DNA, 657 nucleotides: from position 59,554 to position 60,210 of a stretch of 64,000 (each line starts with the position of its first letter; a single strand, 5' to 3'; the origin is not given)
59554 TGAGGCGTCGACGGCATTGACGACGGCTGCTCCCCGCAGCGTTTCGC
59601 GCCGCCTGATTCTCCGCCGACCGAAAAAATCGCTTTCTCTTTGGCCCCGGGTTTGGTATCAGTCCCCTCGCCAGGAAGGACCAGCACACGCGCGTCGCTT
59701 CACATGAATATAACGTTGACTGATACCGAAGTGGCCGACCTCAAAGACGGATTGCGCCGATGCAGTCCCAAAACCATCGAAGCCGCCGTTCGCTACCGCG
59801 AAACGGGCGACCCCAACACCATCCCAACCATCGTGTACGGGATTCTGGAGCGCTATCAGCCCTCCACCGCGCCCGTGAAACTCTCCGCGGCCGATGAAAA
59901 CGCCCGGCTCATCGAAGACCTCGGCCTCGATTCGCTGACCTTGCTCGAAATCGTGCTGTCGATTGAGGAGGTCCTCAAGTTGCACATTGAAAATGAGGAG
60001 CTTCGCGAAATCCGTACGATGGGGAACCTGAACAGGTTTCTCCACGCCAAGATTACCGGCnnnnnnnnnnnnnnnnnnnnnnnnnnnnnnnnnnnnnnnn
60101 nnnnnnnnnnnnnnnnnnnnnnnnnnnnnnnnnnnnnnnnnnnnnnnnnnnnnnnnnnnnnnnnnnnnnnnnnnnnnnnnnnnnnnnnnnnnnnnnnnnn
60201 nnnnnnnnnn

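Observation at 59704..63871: ACP fused to a FabZ-type dehydratase, followed by a FabB-like KAS I, an SDR reductase and a GT28 lipid glycosyltransferase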

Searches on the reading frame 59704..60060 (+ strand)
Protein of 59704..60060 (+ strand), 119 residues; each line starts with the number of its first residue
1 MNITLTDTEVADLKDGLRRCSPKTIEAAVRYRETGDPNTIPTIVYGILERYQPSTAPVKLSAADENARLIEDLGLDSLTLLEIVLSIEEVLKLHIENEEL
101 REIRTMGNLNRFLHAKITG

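Call 39: find_homologous_proteins(query=window:59704-60060:+, max_evalue=0.00001)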
Query seq(119 aa) (119 aa): 28 proteins with E <= 0.00001 among 43 candidates.
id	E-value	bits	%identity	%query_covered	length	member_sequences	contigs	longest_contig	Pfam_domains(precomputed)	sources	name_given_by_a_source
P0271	1.3e-59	217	90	98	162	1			PF00550.32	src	-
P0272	5.9e-54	199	80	100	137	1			PF00550.32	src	-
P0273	1.9e-53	197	77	100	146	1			PF00550.32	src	-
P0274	4.0e-53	196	78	100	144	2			PF00550.32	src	-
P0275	8.8e-53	195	79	100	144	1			PF00550.32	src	-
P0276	6.0e-52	192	77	100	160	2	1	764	PF00550.32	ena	-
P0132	1.1e-48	182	73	100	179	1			PF00550.32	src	-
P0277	2.7e-48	180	73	100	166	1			PF00550.32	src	-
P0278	1.8e-47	178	71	100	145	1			PF00550.32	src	-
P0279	2.2e-47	177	70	98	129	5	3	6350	PF00550.32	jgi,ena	jgi:3-hydroxyacyl-[acyl-carrier-protein] dehydratase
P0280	6.7e-47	176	70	97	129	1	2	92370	PF00550.32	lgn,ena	-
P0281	8.5e-47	176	70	98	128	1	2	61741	PF00550.32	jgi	jgi:3-hydroxyacyl-[acyl-carrier-protein] dehydratase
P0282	5.9e-44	166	66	98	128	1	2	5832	PF00550.32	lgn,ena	-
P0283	7.2e-43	163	66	97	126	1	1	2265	PF00550.32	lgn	-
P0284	7.3e-40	153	62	98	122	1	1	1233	PF00550.32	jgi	jgi:acyl carrier protein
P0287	3.5e-38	148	60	97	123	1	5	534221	PF00550.32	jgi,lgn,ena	jgi:3-hydroxyacyl-[acyl-carrier-protein] dehydratase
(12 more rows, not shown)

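Call 40: find_encoding_contigs(protein=P0287, flank=10000, max_places=2)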
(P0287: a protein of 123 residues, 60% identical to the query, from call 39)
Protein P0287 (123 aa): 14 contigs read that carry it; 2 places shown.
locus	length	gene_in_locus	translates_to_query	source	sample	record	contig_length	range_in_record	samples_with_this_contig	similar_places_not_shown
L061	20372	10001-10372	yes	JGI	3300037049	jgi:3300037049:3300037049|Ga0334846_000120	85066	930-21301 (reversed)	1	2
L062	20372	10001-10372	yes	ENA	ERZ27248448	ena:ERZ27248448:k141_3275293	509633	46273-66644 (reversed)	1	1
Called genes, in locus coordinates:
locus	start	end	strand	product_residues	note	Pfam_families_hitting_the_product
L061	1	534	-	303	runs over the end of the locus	PF13485:Peptidase_MA_2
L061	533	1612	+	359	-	PF00106:adh_short (weak), PF01073:3Beta_HSD, PF01370:Epimerase, PF02719:Polysacc_synt_2, PF04321:RmlD_sub_bind, PF13460:NAD_binding_10 (weak), PF16363:GDP_Man_Dehyd, PF07993:NAD_binding_4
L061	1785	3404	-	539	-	PF03853:YjeF_N, PF01256:Carb_kinase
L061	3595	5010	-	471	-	PF01225:Mur_ligase, PF08245:Mur_ligase_M, PF02875:Mur_ligase_C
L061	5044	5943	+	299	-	PF07934:OGG_N, PF00730:HhH-GPD, PF00633:HHH (weak)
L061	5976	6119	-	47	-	-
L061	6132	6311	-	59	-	PF00383:dCMP_cyt_deam_1, PF14437:MafB19-deam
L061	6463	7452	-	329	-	PF03412:Peptidase_C39, PF13529:Peptidase_C39_2, PF13374:TPR_10 (faint), PF13428:TPR_14 (faint), PF13371:TPR_9 (faint), PF13424:TPR_12 (faint), PF00515:TPR_1 (faint), PF13432:TPR_16 (weak), +6 more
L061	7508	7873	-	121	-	PF05258:DciA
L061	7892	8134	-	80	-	PF13370:Fer4_13, PF13459:Fer4_15 (weak)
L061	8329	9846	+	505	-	PF00089:Trypsin, PF13365:Trypsin_2, PF00595:PDZ, PF13180:PDZ_2, PF17820:PDZ_6, PF00595:PDZ, PF13180:PDZ_2, PF17820:PDZ_6, +2 more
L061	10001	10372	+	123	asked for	PF00550:PP-binding (weak)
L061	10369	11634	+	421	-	PF00109:ketoacyl-synt, PF02801:Ketoacyl-synt_C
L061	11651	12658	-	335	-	PF01073:3Beta_HSD, PF01370:Epimerase, PF02719:Polysacc_synt_2 (weak), PF04321:RmlD_sub_bind, PF05368:NmrA, PF13460:NAD_binding_10, PF16363:GDP_Man_Dehyd, PF07993:NAD_binding_4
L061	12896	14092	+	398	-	PF00155:Aminotran_1_2, PF01041:DegT_DnrJ_EryC1 (weak)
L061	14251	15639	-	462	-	PF04413:Glycos_transf_N, PF00534:Glycos_transf_1 (faint)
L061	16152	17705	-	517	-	PF03065:Glyco_hydro_57, PF09210:BE_C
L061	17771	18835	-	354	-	PF16258:DUF4912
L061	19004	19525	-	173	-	PF13441:Gly-zipper_YMGG, PF13436:Gly-zipper_OmpA (weak), PF13488:Gly-zipper_Omp (weak)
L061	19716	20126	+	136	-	PF01022:HTH_5, PF12840:HTH_20 (faint)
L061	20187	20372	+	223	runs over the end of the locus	-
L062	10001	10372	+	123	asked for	PF00550:PP-binding (weak)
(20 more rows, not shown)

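Call 41: find_encoding_contigs(protein=P0281, flank=10000, max_places=2)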
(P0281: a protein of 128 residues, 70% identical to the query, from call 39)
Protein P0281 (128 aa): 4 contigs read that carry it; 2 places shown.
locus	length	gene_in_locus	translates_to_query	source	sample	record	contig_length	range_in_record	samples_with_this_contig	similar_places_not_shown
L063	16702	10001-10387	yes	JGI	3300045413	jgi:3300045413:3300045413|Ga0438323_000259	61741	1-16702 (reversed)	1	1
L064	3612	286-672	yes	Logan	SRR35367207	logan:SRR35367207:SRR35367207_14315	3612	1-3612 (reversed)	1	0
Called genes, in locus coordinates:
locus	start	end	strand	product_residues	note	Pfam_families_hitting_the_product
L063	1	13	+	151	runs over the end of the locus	PF05635:23S_rRNA_IVP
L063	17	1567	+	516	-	PF02874:ATP-synt_ab_N, PF00006:ATP-synt_ab, PF00306:ATP-synt_ab_C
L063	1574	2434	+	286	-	PF00231:ATP-synt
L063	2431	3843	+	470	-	PF02874:ATP-synt_ab_N, PF00006:ATP-synt_ab, PF22919:ATP-synt_VA_C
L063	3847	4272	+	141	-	PF02823:ATP-synt_DE_N, PF00401:ATP-synt_DE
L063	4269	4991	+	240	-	PF13189:Cytidylate_kin2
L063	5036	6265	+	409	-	PF00155:Aminotran_1_2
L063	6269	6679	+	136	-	-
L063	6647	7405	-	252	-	PF02548:Pantoate_transf, PF13714:PEP_mutase (weak)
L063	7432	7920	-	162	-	PF01288:HPPK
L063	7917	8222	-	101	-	PF01541:GIY-YIG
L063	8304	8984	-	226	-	PF01113:DapB_N, PF05173:DapB_C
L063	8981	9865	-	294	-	PF00701:DHDPS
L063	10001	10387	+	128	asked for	PF00550:PP-binding (weak)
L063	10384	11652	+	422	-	PF00109:ketoacyl-synt, PF02801:Ketoacyl-synt_C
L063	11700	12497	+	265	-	PF00106:adh_short, PF13561:adh_short_C2, PF08643:DUF1776 (weak)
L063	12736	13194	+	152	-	-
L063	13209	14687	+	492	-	PF00089:Trypsin, PF13365:Trypsin_2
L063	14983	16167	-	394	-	-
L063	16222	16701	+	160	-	?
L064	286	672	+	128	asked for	PF00550:PP-binding (weak)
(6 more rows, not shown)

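Call 47: search_protein_families(library=ncbifam, proteins=[L063:12736-13194:+, L061:11651-12658:-, L061:12896-14092:+, L063:5036-6265:+, L061:14251-15639:-, L063:11700-12497:+, L061:10369-11634:+], max_evalue=0.00001)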
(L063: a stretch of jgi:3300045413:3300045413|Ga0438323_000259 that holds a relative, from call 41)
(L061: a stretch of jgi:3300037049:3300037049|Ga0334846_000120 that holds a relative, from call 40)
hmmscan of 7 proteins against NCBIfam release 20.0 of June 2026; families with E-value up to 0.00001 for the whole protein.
L063:12736-13194:+ (152 aa): 0 families

L061:11651-12658:- (335 aa): 24 families
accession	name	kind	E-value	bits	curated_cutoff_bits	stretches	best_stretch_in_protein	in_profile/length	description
NF042422.1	oxyalk_red_OleD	equivalog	3.1e-50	171.4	580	1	1-321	1-326/329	2-alkyl-3-oxoalkanoate reductase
TIGR03466.1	HpnA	hypoth_equivalog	1.4e-44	152.4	367.65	1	1-326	1-324/327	hopanoid-associated sugar epimerase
NF042423.1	oxyalk_red_Shew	equivalog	2.9e-42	144.9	580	1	2-318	10-330/331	2-alkyl-3-oxoalkanoate reductase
NF052578.1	StrlDmthSdmBMthl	equivalog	1.7e-28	100.4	600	1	1-308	1-308/328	sterol demethylase protein SdmB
TIGR04180.1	EDH_00030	hypoth_equivalog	1.8e-28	99.4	475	1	3-246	1-257/297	NAD-dependent 4,6-dehydratase LegB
TIGR01746.1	Thioester-redct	subfamily_domain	3.4e-21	75.9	213.35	1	2-243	1-279/371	thioester reductase domain-containing protein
TIGR01181.1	dTDP_gluc_dehyt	equivalog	1.5e-18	67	365.1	1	2-326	1-314/321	dTDP-glucose 4,6-dehydratase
NF043036.1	ErythonDh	equivalog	6.7e-14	51.8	325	1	1-123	1-135/321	D-erythronate dehydrogenase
NF005539.0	PRK07201.1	equivalog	9.6e-12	44.4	549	1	1-249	1-270/657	SDR family oxidoreductase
TIGR01179.1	galE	equivalog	9.9e-12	44.3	262.3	1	2-163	1-172/332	UDP-glucose 4-epimerase GalE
TIGR01214.1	rmlD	equivalog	3.8e-11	42.6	224.05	1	2-174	1-158/285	dTDP-4-dehydrorhamnose reductase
NF058621.1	DiazavRedAvaA7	equivalog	9.5e-10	38.6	400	1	1-251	1-254/304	3-diazoavenalumate denitrifying reductase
TIGR04130.1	FnlA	equivalog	2.8e-09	36.3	730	1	3-125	7-135/337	UDP-N-acetylglucosamine 4,6-dehydratase/5-epimerase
NF041293.1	G6PDh_Azf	equivalog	5.2e-09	35.9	400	1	2-115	4-117/252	NAD-dependent glucose-6-phosphate dehydrogenase Azf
TIGR02622.1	CDP_4_6_dhtase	equivalog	7.1e-09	35.3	278.45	1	2-118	6-134/352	CDP-glucose 4,6-dehydratase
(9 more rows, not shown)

L061:12896-14092:+ (398 aa): 11 families
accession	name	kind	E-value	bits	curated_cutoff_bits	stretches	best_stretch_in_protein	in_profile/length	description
NF047600.1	SerpalmtaseCFB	equivalog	7.2e-118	393.7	640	1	24-393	22-391/395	serine palmitoyltransferase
TIGR00858.1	bioF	equivalog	1.1e-103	346.8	426.45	1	32-387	8-364/365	8-amino-7-oxononanoate synthase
NF047599.1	SerpalmtaseBetaP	equivalog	1.5e-100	336.7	500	1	39-389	37-388/394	serine palmitoyltransferase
TIGR01825.1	gly_Cac_T_rel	subfamily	3.6e-96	322.1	535.4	1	29-387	17-375/385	BioF/Kbl family PLP-dependent acyltransferase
NF005394.0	PRK06939.1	equivalog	2.5e-91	306.4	460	1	29-387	25-387/397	glycine C-acetyltransferase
NF047603.1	SerpalmtaseAlphaP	equivalog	3.7e-83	279.4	670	1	27-387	26-389/399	serine palmitoyltransferase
TIGR01822.1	2am3keto_CoA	equivalog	1.6e-76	257.7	493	1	30-387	22-383/393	glycine C-acetyltransferase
TIGR01821.1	5aminolev_synth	equivalog_domain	2.8e-72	243.8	338.55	1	45-395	45-398/402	5-aminolevulinate synthase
NF005526.0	PRK07179.1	equivalog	4.8e-63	213.1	428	1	47-393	56-398/407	alpha-hydroxyketone-type quorum-sensing autoinducer synthase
NF005697.0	PRK07505.1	subfamily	1.7e-41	142.2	342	1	32-392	35-400/405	hypothetical protein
NF004608.1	PRK05937.1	equivalog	1.4e-36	126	399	1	53-299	10-264/366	8-amino-7-oxononanoate synthase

L063:5036-6265:+ (409 aa): 65 families (the best 25 are shown)
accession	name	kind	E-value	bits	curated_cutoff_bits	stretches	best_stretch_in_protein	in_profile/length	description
NF004937.0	PRK06290.1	equivalog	1.4e-201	669.6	585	1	3-409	2-410/410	LL-diaminopimelate aminotransferase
TIGR03540.1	DapC_direct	equivalog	2.8e-105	352.4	593.25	1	26-352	12-339/383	LL-diaminopimelate aminotransferase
NF006756.0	PRK09276.1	subfamily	4.9e-105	351.6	507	1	25-351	13-340/387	LL-diaminopimelate aminotransferase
NF005977.0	PRK08068.1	subfamily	2.9e-85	286.8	494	1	38-351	25-341/391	transaminase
NF004611.0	PRK05942.1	equivalog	8.1e-83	278.6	628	1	26-350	18-343/394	aspartate aminotransferase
NF005815.0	PRK07681.1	equivalog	6.8e-82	275.6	545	1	40-352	27-341/399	LL-diaminopimelate aminotransferase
NF005613.0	PRK07366.1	equivalog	3.5e-73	246.8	486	1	26-346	13-335/391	LL-diaminopimelate aminotransferase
NF006604.0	PRK09148.1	equivalog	8.2e-73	245.7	648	1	26-349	14-341/406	LL-diaminopimelate aminotransferase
NF006033.0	PRK08175.1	equivalog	8.7e-67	225.8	647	1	26-350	19-347/407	alanine transaminase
NF006387.0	PRK08636.1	equivalog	3.3e-66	224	675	1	26-368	16-363/403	LL-diaminopimelate aminotransferase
NF041364.1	GntC_guanitoxin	equivalog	1.1e-61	208.7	415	1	48-369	1-323/356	guanitoxin biosynthesis PLP-dependent (S)-gamma-hydroxy-L-arginine cyclodehydratase GntC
TIGR03537.1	DapC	equivalog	7.9e-58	196.1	453.6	1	47-350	2-305/350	succinyldiaminopimelate transaminase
NF041091.1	asp_aminotase_Arch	equivalog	2.9e-49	167.9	550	1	33-370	15-344/376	aspartate aminotransferase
NF005855.0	PRK07777.1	equivalog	2.3e-43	149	553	1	36-347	21-332/391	pyridoxal phosphate-dependent aminotransferase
NF005816.0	PRK07682.1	equivalog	6.1e-42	143.6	620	1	46-369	30-349/390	aminotransferase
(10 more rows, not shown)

L061:14251-15639:- (462 aa): 5 families
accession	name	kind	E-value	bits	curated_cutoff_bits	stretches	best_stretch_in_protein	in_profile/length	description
NF004388.0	PRK05749.1-4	equivalog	2.6e-99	332.6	438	2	1-304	3-294/425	lipid IV(A) 3-deoxy-D-manno-octulosonic acid transferase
NF004386.0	PRK05749.1-2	equivalog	6.1e-89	298.7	524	1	2-457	3-430/433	lipid IV(A) 3-deoxy-D-manno-octulosonic acid transferase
NF004385.0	PRK05749.1-1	equivalog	4.1e-76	256.3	590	2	3-304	4-293/425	lipid IV(A) 3-deoxy-D-manno-octulosonic acid transferase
NF004389.0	PRK05749.1-5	equivalog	3.9e-70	236.8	363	1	1-420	1-377/402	lipid IV(A) 3-deoxy-D-manno-octulosonic acid transferase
NF004387.0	PRK05749.1-3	equivalog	3.4e-67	227.1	617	2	13-304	18-296/440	lipid IV(A) 3-deoxy-D-manno-octulosonic acid transferase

L063:11700-12497:+ (265 aa): 202 families (the best 25 are shown)
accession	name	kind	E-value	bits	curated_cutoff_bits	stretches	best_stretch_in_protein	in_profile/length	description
NF004823.0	PRK06179.1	subfamily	1.2e-42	146.2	310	1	4-265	4-269/271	oxidoreductase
NF004826.0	PRK06182.1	subfamily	1.4e-42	145.9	305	1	4-260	3-270/274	oxidoreductase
NF004284.0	PRK05693.1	equivalog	1.2e-41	143.1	326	1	6-265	2-270/274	SDR family oxidoreductase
NF049977.1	KDhSphingRedKdsR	equivalog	7.8e-40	136.9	400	1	5-263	3-267/267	3-ketodihydrosphingosine reductase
NF004824.0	PRK06180.1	subfamily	1.8e-39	135.6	298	1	4-230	3-242/279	oxidoreductase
NF005878.0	PRK07825.1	subfamily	1.7e-35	122.8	287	1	4-227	8-238/278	short chain dehydrogenase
NF006114.0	PRK08263.1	subfamily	2.4e-34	118.8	290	1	5-230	3-238/280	short chain dehydrogenase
NF005495.0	PRK07109.1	subfamily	1.3e-32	113.4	264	1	3-185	6-201/334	SDR family oxidoreductase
NF004649.0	PRK05993.1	equivalog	1.5e-31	109.7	387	1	4-261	3-275/277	SDR family oxidoreductase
NF005372.1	PRK06914.1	subfamily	3.2e-31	108.6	320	1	8-257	5-271/279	SDR family oxidoreductase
NF006118.0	PRK08264.1-4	subfamily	9.2e-31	107.2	279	1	1-183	1-188/244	SDR family oxidoreductase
NF006074.0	PRK08220.1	equivalog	3.3e-30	105.5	312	1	3-183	6-187/251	2,3-dihydro-2,3-dihydroxybenzoate dehydrogenase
NF005065.0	PRK06482.1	equivalog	1.2e-29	103.5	291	1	5-229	2-238/276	SDR family oxidoreductase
NF005559.1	PRK07231.1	subfamily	2.9e-29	102.3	215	1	5-196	4-206/249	glucose 1-dehydrogenase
NF005672.0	PRK07454.1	equivalog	8.4e-29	100.4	234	1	4-184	5-196/241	SDR family oxidoreductase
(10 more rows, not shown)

L061:10369-11634:+ (421 aa): 20 families
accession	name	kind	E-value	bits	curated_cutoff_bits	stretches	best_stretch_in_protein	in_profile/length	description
NF005935.0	PRK07967.1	equivalog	4e-105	352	630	1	1-419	1-405/406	beta-ketoacyl-ACP synthase I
TIGR03150.1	fabF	equivalog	2.2e-98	329.6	493.75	1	2-416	1-407/407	beta-ketoacyl-ACP synthase II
NF005589.0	PRK07314.1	subfamily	5.6e-96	321.8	387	1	1-418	3-412/413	beta-ketoacyl-ACP synthase II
NF004970.0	PRK06333.1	subfamily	1.1e-87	294.6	525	1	1-419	3-423/424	beta-ketoacyl-ACP synthase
NF006274.0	PRK08439.1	equivalog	4.6e-74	249.6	621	1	1-417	1-405/406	beta-ketoacyl-ACP synthase II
NF006587.0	PRK09116.1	equivalog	1.3e-72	244.8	470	1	1-419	1-408/408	beta-ketoacyl-ACP synthase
NF006434.0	PRK08722.1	equivalog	2.6e-58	197.8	759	1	2-417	4-413/414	beta-ketoacyl-ACP synthase II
NF006618.0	PRK09185.1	subfamily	1.1e-56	192.6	407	1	158-416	146-391/394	beta-ketoacyl-ACP synthase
NF005916.1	PRK07910.1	equivalog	1.5e-56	192.1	560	1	3-416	13-416/418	KasA/KasB family beta-ketoacyl-ACP synthase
NF005490.0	PRK07103.1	equivalog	2.2e-54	185.1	445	1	1-417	3-412/414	polyketide beta-ketoacyl:acyl carrier protein synthase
NF005076.0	PRK06501.1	equivalog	2.4e-52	178.3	629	1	4-416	13-421/425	beta-ketoacyl-ACP synthase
NF058662.1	cispenta_AmcF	equivalog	7.6e-52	176.5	325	1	167-416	123-368/369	cispentacin biosynthesis acyltransferase subunit AmcF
NF004618.0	PRK05952.1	equivalog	6.8e-45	153.6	455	1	93-418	66-383/384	beta-ketoacyl-ACP synthase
NF045894.1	PKS_plus_SDR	equivalog_domain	1.7e-27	95.5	1740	1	159-411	159-420/1515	type I polyketide synthase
NF041183.1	Pks2_ls1_myc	equivalog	5.6e-26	89.8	2400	1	159-412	159-419/2086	sulfolipid-1 biosynthesis phthioceranic/hydroxyphthioceranic acid synthase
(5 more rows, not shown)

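Call 49: find_related_loci(query=A1, collection=metagenome_contigs, flank=10000)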
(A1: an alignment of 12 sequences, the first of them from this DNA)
Query A1 (119 aa) in metagenome_contigs; peptide patterns used: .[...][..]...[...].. (x = any residue, [..] = any of these).
599 stretches matched a pattern (row limit reached: there are more); 328 encode a relative of the query (tblastn E <= 1e-3); the best 80 are kept; 80 distinct loci.
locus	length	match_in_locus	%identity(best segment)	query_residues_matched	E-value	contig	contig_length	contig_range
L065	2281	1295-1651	92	1-119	6e-72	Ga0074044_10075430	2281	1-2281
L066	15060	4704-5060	92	1-119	2e-70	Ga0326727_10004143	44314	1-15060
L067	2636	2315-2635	91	1-107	1e-61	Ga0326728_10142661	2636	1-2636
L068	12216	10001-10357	71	1-119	5e-55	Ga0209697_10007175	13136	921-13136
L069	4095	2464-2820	64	1-119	1e-46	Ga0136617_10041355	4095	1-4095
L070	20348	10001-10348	60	3-118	2e-44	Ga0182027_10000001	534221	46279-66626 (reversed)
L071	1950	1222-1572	70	1-117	6e-44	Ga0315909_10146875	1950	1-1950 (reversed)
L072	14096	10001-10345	58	3-117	2e-42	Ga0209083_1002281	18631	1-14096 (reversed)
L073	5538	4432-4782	55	3-119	4e-41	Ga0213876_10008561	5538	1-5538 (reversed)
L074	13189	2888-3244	51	1-119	1e-40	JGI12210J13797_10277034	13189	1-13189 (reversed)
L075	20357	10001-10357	67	1-119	4e-50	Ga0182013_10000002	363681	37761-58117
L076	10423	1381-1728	48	4-119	1e-35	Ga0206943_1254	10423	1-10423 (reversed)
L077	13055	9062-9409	48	4-119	1e-35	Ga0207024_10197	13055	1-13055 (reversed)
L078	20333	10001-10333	49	9-119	2e-35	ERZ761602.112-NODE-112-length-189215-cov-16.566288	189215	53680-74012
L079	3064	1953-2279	51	11-119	2e-35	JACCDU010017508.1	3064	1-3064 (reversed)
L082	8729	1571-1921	56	3-119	6e-35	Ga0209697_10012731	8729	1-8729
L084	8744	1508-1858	56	3-119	6e-35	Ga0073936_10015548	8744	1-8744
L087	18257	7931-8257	50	11-119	2e-34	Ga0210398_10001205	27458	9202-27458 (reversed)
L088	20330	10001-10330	51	9-119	2e-34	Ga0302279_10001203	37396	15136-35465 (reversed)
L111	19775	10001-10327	48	11-119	7e-34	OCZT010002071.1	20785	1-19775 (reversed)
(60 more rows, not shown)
